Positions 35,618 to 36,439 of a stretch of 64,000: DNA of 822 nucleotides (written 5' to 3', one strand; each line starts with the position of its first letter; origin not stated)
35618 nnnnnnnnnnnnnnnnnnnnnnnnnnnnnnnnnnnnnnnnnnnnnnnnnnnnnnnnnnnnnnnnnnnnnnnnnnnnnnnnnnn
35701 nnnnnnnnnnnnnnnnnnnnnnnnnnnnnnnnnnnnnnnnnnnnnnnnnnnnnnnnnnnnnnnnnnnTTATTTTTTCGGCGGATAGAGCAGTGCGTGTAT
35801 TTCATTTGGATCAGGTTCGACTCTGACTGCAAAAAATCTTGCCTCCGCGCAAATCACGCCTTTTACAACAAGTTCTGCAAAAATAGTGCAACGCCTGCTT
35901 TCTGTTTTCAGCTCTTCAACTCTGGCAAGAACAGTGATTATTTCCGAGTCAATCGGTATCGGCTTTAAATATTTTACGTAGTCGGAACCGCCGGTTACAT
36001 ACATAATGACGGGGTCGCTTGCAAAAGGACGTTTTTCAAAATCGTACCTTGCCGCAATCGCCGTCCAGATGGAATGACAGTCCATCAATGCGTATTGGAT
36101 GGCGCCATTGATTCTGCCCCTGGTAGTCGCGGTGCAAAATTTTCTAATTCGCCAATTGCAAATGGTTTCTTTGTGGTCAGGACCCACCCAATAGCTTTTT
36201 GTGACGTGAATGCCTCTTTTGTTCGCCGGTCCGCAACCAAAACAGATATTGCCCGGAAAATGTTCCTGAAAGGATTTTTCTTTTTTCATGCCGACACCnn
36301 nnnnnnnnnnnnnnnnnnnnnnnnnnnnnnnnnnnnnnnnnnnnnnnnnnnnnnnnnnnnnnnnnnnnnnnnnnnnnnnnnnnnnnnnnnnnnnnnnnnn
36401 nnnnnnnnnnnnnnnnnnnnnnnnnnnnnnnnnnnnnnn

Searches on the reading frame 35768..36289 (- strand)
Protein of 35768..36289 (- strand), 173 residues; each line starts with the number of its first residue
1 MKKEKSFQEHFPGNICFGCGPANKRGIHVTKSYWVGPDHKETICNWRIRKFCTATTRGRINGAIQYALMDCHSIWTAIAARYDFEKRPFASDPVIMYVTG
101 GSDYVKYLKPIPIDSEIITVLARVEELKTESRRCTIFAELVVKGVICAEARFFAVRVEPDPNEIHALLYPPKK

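Call 18: search_protein_families(library=pfam, proteins=[window:35768-36289:-], max_evalue=0.001)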
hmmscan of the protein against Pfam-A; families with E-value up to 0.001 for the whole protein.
window:35768-36289:- (173 aa): 0 families

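Call 21: search_protein_families(library=pfam, proteins=[window:35768-36289:-], max_evalue=5)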
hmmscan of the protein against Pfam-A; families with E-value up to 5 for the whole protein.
window:35768-36289:- (173 aa): 1 family
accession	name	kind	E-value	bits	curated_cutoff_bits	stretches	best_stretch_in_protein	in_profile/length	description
PF17873.7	Rep_1B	-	0.27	11.6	25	1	13-23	36-46/53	Replicase polyprotein 1ab regulatory domain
